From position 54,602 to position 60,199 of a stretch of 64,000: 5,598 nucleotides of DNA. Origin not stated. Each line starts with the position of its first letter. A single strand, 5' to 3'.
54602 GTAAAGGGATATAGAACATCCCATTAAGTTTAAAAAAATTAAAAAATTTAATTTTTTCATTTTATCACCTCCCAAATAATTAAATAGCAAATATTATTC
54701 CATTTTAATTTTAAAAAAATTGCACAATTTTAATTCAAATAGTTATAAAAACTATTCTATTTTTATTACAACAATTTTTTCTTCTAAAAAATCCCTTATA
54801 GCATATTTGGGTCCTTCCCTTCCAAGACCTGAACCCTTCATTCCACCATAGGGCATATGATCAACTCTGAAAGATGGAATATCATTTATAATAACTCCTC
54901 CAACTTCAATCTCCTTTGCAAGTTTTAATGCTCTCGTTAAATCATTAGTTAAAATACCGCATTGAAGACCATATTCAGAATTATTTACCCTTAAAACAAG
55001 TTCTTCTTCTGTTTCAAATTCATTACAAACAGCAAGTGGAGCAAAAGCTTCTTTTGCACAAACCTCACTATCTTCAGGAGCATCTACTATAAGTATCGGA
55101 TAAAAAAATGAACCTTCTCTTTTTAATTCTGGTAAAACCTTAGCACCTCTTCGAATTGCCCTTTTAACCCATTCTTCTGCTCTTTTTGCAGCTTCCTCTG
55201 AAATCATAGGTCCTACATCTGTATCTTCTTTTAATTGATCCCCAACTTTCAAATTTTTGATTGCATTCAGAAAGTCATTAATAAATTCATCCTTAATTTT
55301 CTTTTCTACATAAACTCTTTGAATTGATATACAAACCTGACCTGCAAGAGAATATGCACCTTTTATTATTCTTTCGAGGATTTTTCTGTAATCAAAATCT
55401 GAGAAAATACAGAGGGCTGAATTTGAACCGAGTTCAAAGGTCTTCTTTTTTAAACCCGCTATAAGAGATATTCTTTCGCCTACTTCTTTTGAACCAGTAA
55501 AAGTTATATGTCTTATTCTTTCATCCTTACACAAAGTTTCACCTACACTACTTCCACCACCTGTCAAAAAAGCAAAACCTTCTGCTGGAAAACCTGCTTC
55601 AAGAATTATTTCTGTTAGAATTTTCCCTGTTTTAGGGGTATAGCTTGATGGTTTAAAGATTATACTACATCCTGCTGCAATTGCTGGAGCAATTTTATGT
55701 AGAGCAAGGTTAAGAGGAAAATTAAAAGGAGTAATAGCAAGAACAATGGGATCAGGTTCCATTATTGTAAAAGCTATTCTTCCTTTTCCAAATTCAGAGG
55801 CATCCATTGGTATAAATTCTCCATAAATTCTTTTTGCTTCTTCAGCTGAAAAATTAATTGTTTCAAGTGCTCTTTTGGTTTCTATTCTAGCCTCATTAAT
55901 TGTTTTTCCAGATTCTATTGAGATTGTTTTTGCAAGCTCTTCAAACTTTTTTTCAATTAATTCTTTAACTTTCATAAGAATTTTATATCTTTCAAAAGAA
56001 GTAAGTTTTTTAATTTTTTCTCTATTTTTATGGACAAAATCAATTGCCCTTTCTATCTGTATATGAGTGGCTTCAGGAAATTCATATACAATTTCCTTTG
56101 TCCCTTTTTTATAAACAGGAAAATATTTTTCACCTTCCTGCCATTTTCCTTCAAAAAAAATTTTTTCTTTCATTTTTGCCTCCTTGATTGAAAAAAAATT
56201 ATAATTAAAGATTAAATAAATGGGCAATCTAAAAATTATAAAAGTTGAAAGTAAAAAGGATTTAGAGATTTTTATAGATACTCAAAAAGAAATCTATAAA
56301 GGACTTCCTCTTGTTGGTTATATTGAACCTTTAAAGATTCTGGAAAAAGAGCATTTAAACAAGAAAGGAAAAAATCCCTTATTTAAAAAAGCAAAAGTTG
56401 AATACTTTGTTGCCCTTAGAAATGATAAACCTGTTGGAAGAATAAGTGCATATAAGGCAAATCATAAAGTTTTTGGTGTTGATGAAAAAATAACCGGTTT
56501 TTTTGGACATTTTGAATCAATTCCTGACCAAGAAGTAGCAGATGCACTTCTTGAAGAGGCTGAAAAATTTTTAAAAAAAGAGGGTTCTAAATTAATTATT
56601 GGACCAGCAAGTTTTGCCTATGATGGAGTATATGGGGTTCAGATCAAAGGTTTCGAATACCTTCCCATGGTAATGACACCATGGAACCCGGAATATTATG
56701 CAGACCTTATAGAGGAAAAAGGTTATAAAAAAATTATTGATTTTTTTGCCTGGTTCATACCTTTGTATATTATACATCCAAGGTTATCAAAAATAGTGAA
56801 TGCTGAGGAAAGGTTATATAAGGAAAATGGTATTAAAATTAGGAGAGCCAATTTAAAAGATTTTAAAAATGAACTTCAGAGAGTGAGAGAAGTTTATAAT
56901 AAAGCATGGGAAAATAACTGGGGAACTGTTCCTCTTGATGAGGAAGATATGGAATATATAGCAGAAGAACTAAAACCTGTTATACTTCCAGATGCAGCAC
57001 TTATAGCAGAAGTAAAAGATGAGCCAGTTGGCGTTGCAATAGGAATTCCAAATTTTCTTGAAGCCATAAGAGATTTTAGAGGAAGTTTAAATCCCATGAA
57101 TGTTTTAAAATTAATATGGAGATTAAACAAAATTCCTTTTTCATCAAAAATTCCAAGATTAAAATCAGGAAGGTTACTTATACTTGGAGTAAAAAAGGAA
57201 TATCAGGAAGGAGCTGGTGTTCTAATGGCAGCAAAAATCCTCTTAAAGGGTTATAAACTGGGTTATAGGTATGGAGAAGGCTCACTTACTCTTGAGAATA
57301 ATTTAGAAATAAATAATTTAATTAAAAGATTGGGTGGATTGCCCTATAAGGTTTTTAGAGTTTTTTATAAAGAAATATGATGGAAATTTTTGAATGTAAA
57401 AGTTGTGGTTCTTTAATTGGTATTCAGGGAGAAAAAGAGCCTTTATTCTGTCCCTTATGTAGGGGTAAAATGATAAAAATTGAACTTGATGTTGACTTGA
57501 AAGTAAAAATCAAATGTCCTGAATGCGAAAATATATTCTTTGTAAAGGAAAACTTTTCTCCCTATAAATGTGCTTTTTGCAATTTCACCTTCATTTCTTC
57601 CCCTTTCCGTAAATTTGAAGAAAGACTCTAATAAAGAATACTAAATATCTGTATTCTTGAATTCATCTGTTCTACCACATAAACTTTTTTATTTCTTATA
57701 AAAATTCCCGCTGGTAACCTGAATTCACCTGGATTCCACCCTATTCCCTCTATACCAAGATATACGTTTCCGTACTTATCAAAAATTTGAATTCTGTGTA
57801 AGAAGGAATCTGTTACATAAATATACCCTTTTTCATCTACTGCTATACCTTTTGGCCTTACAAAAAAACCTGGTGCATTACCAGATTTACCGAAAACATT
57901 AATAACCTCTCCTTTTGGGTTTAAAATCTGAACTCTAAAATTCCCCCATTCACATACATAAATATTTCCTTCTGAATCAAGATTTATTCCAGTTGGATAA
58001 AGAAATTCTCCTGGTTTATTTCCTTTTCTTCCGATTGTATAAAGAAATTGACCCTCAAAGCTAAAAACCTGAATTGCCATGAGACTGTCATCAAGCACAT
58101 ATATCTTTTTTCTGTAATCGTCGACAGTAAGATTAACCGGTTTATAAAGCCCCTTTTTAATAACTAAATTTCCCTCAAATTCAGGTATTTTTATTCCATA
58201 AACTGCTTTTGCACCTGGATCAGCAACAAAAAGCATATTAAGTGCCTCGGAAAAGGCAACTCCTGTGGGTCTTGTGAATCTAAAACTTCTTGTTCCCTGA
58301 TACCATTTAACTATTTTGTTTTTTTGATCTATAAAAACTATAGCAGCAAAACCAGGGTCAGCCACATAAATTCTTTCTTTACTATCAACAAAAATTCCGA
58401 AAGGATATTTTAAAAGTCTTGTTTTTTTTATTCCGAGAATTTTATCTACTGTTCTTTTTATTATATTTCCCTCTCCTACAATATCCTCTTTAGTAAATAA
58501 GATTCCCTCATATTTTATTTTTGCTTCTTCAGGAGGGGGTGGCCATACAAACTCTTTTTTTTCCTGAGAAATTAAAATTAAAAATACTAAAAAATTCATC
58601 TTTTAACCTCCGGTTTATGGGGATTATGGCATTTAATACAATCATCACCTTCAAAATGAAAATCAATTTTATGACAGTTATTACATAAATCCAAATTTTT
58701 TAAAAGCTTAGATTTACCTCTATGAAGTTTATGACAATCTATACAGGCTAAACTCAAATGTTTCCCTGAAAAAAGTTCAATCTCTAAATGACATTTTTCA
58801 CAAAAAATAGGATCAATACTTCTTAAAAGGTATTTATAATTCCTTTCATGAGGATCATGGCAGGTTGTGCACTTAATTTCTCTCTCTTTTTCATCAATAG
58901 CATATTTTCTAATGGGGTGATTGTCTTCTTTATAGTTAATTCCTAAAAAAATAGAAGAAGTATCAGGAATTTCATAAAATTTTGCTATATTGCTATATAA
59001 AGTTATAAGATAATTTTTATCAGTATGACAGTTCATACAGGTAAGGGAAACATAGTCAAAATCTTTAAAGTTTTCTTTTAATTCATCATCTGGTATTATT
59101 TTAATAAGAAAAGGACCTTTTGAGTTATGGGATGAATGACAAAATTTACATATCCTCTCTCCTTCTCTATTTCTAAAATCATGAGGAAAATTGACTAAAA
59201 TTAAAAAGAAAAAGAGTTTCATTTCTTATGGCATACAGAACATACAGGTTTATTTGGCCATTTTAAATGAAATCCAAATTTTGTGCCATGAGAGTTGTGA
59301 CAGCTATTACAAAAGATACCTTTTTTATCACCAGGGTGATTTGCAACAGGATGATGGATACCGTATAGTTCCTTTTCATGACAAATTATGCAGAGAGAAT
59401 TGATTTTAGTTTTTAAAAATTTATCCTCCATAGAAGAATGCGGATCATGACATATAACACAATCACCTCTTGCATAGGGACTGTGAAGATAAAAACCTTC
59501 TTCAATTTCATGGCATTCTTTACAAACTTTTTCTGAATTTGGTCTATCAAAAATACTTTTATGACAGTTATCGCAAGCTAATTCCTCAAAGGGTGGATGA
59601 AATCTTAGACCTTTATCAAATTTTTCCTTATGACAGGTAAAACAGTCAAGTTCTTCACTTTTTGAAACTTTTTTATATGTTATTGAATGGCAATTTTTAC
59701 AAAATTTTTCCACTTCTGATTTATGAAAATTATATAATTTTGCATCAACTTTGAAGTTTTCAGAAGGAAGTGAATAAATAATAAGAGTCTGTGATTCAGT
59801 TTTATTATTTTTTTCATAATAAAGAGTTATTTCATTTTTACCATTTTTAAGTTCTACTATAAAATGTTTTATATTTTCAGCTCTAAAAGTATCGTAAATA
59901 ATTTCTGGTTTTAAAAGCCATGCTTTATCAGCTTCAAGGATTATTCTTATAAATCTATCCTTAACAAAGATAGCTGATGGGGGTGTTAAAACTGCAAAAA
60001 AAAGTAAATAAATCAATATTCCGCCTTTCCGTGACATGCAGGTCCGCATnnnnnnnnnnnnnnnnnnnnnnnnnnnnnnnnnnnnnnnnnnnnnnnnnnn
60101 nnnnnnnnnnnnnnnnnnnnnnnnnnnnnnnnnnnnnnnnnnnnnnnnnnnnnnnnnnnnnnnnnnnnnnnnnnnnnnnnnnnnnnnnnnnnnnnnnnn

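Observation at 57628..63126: Porin-cytochrome-type extracellular electron transfer gene cluster (tetraheme, porin-like barrel, ~10-heme, 8-heme, 7-heme, NHL propeller)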

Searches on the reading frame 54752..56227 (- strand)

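Call 63: search_protein_families(library=pfam, proteins=[window:54752-56227:-], max_evalue=0.001)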
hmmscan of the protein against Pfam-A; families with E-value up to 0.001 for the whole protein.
window:54752-56227:- (491 aa): 1 family
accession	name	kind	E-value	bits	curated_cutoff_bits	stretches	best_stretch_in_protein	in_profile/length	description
PF00171.27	Aldedh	-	4.4e-138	461.1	23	1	30-486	2-461/461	Aldehyde dehydrogenase family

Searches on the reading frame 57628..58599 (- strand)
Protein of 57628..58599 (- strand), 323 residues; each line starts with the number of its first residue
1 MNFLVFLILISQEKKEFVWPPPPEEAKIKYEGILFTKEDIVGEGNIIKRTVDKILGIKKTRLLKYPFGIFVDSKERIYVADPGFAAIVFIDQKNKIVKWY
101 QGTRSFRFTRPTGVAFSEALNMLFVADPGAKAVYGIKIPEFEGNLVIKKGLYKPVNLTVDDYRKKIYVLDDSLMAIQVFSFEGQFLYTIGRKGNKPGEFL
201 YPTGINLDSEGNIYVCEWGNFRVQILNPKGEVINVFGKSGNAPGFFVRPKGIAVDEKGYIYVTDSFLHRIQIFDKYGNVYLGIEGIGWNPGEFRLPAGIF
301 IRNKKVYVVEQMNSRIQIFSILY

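Call 3: search_protein_families(library=pfam, proteins=[window:57628-58599:-], max_evalue=0.1)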
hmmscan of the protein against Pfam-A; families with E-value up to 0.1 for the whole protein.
window:57628-58599:- (323 aa): 10 families
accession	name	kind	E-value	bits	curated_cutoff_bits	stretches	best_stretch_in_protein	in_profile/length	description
PF01436.27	NHL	-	2.3e-20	72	20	2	199-225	1-27/28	NHL repeat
PF17170.10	DUF5128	-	1.7e-17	64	22.9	3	159-216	49-107/321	6-bladed beta-propeller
PF06739.17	SBBP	-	1e-11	45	20.5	2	249-263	15-29/38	Beta-propeller repeat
PF08450.18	SGL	-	9.6e-10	38.9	26.3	1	200-234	184-218/246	SMP-30/Gluconolactonase/LRE-like region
PF25021.1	TEN_NHL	-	4.2e-08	33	27.1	1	246-276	141-169/357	Teneurin NHL domain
PF01731.26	Arylesterase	-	8e-08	32.8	21.3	0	246-275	53-83/86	Arylesterase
PF15869.11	TolB_like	-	0.00052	19.9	29.2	0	179-278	45-144/296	TolB-like 6-blade propeller-like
PF22701.2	Mala_s_1-like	-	0.0048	17.1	27.5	0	205-262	93-145/195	Mal s 1 allergenic protein-like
PF06977.17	SdiA-regulated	-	0.021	14.4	21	0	157-216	177-239/249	SdiA-regulated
PF22374.1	Clospo_01618-like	-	0.07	13.8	27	0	245-285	68-108/127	Clospo_01618-like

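Call 4: search_protein_families(library=ncbifam, proteins=[window:57628-58599:-], max_evalue=0.1)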
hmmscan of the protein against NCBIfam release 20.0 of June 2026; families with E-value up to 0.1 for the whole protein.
window:57628-58599:- (323 aa): 6 families
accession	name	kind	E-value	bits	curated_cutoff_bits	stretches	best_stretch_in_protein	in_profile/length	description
NF035926.1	scyF_NHL_VPEP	equivalog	6.7e-41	140.7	350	3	145-279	145-279/376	scytonemin biosynthesis PEP-CTERM protein ScyF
NF033206.1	ScyE_fam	subfamily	1.3e-07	31.5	80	2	199-266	252-321/333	ScyD/ScyE family protein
NF047780.1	LIC12708_fam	subfamily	1.5e-05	24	150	1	176-216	158-198/391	LIC_12708 family protein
TIGR01421.1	gluta_reduc_1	equivalog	0.021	14.1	556.15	1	168-233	244-305/450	glutathione-disulfide reductase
TIGR03866.1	PQQ_ABC_repeats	subfamily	0.029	13.4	287.3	0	202-248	43-90/310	PQQ-dependent catabolism-associated beta-propeller protein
NF047494.1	Lepto_SBBP_lipo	equivalog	0.039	12.6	400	0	196-222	422-448/466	SBBP repeat beta-propeller lipoprotein, LipL53 family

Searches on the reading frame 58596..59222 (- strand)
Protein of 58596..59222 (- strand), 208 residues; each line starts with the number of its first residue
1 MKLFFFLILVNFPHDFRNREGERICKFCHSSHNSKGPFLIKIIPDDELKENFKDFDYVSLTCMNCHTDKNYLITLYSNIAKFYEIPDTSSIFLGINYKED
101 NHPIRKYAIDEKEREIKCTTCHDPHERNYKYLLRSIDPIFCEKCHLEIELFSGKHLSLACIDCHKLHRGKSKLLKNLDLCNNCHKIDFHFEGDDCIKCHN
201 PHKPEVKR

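Call 3: search_protein_families(library=pfam, proteins=[window:58596-59222:-], max_evalue=0.1)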
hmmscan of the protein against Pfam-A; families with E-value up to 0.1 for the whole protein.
window:58596-59222:- (208 aa): 6 families
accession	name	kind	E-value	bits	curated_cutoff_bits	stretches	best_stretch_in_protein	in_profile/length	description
PF09699.15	Paired_CXXCH_1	-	2.6e-17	62.7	20.6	3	117-146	8-37/41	Doubled CXXCH motif (Paired_CXXCH_1)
PF14522.11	Cytochrome_C7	-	1.7e-10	41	24.8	2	10-71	1-53/67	Cytochrome c7 and related cytochrome c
PF14537.11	Cytochrom_c3_2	-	4.5e-08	33.9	25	1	59-145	26-78/79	Cytochrome c3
PF22113.1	Mtrc-MtrF_II-IV_dom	-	0.0037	17.3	30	0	141-170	9-41/176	Outer membrane cytochrome MtrC/MtrF-like, domains II/IV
PF02085.21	Cytochrom_CIII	-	0.023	15.5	22.9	0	58-145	29-101/101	Class III cytochrome C family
PF14353.12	CpXC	-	0.049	14.1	25.4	1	25-74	3-52/121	CpXC protein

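Call 4: search_protein_families(library=ncbifam, proteins=[window:58596-59222:-], max_evalue=0.1)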
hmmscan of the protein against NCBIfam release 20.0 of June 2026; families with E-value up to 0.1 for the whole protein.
window:58596-59222:- (208 aa): 5 families
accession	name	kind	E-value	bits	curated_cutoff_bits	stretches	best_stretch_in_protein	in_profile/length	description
TIGR01905.1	paired_CXXCH_1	subfamily_domain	2e-16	59.6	25.2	3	117-147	8-38/41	doubled CXXCH domain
TIGR03508.1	decahem_SO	subfamily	4.8e-08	32.8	192.2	1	117-146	191-220/258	DmsE family decaheme c-type cytochrome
NF041028.1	decahem_GSU2203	exception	2.2e-06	27.1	325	1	110-202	120-232/317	GSU2203 family decaheme c-type cytochrome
TIGR04315.1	octaheme_Shew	subfamily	0.0044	16.1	375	1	58-146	186-251/440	tetrathionate reductase family octaheme c-type cytochrome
NF047727.1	4hemeCytCCctA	equivalog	0.039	14.1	180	0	51-146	29-105/109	tetraheme c-type cytochrome CctA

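Call 49: search_solved_structures(query=window:58596-59222:-, max_evalue=0.01)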
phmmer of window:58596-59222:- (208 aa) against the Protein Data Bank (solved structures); distinct sequences matched with E-value up to 0.01: 1.
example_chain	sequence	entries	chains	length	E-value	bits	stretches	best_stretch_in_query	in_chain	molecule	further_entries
28pb_A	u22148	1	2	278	0.0078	19.1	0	116-185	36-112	Cytochrome c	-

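Call 107: search_solved_structures(query=A5, max_evalue=0.01)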
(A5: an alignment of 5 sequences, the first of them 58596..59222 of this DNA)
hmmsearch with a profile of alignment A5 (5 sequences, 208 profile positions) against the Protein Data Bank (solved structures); distinct sequences matched with E-value up to 0.01: 11.
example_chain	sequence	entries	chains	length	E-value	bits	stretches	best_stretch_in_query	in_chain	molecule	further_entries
6r2q_A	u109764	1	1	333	5e-12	49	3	111-202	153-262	Cystathionine beta-synthase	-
28pb_A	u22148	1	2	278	3.6e-05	26.6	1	112-201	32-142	Cytochrome c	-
6ef8_A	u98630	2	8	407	3.9e-05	26.4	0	21-68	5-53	C-type cytochrome OmcS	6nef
7tfs_A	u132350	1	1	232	0.00031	23.5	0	115-146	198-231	Cytochrome c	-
2j7a_C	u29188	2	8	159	0.00032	23.5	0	131-168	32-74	CYTOCHROME C QUINOL DEHYDROGENASE NRFH | NAPC/NIRT CYTOCHROME C FAMILY PROTEIN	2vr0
4lmh_A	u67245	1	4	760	0.00068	22.4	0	157-204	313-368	Extracellular iron oxide respiratory system surface decaheme cytochrome c component OmcA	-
8k9e_A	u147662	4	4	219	0.0019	20.9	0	113-153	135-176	Cytochrome c7-like domain-containing protein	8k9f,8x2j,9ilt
6qvm_A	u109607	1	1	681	0.003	20.3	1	113-147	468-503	Multiheme cytochrome cf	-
1sp3_A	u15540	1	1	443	0.0037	20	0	46-205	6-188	cytochrome c, putative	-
8rv0_Y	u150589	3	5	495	0.0067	19.2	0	139-187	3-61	Octaheme cytochrome c nitrite reductase | Octaheme nitrite c cytochrome c reductase | Octaheme nitrite reductase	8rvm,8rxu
9yuq_N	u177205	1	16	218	0.0073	19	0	111-147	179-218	Putative multiheme cytochrome c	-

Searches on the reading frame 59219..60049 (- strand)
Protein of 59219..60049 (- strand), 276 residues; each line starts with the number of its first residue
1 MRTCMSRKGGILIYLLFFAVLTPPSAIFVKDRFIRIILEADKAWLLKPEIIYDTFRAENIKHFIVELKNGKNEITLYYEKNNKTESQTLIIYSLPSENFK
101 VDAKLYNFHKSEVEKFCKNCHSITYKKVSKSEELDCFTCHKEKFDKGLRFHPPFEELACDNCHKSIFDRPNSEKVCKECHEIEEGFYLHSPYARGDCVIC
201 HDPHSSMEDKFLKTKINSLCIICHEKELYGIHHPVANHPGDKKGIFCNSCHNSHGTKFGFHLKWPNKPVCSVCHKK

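Call 3: search_protein_families(library=pfam, proteins=[window:59219-60049:-], max_evalue=0.1)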
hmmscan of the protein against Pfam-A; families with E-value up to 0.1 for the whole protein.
window:59219-60049:- (276 aa): 4 families
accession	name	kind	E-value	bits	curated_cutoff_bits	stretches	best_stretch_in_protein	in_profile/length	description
PF09699.15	Paired_CXXCH_1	-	7.9e-20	70.7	20.6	2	189-226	1-38/41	Doubled CXXCH motif (Paired_CXXCH_1)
PF14522.11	Cytochrome_C7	-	3e-09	37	24.8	3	155-202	12-67/67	Cytochrome c7 and related cytochrome c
PF14537.11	Cytochrom_c3_2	-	4.5e-08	33.9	25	2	196-275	8-79/79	Cytochrome c3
PF18551.6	TackOD1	-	0.0041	17.1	32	1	112-207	86-176/188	Thaumarchaeal output domain 1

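Call 4: search_protein_families(library=ncbifam, proteins=[window:59219-60049:-], max_evalue=0.1)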
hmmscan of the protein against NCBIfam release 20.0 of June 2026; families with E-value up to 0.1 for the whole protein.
window:59219-60049:- (276 aa): 5 families
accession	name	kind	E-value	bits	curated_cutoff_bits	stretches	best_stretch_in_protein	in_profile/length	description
TIGR01905.1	paired_CXXCH_1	subfamily_domain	8.3e-20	70.4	25.2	2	189-226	1-38/41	doubled CXXCH domain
TIGR03508.1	decahem_SO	subfamily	3.7e-16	59.4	192.2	2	80-227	62-222/258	DmsE family decaheme c-type cytochrome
NF041028.1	decahem_GSU2203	exception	2.2e-13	50.1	325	2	111-228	122-256/317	GSU2203 family decaheme c-type cytochrome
NF047727.1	4hemeCytCCctA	equivalog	1.6e-06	28.2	180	1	88-181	13-105/109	tetraheme c-type cytochrome CctA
NF045722.1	c3_cytochr_TmcA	equivalog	0.041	13.7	114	0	132-181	56-111/125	acidic tetraheme cytochrome c3 TmcA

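Call 48: search_solved_structures(query=window:59219-60049:-, max_evalue=0.01)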
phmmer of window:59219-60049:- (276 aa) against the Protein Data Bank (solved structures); distinct sequences matched with E-value up to 0.01: 2.
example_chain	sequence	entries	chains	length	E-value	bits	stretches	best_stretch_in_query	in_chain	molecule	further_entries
6r2q_A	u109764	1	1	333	1.5e-12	50.9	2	167-256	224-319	Cystathionine beta-synthase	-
7tfs_A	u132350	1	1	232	0.0009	22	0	196-254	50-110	Cytochrome c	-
